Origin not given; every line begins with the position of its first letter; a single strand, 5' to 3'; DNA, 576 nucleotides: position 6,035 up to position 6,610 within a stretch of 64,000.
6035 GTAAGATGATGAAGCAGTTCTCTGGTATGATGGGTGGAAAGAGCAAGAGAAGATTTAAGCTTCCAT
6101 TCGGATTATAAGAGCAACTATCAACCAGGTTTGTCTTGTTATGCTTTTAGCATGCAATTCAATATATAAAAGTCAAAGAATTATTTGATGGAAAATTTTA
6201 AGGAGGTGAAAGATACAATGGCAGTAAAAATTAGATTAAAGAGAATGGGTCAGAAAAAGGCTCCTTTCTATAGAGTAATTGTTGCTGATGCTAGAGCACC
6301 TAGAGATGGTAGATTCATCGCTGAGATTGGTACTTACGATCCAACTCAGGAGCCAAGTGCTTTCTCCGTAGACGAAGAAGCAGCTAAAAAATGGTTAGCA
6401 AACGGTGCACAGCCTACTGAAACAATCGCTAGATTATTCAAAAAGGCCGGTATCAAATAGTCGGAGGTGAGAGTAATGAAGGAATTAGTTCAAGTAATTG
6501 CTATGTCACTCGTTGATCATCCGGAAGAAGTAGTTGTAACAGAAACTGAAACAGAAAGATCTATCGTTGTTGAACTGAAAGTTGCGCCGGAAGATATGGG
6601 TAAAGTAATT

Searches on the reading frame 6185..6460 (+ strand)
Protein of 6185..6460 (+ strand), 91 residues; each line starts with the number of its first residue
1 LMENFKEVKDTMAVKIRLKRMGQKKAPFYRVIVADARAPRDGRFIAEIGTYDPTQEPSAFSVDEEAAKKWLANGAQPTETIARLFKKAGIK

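Call 59: find_encoding_contigs(protein=window:6185-6460:+, flank=1000, max_places=8)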
Protein window:6185-6460:+ (91 aa): no gene with exactly this product is on record in the collection.
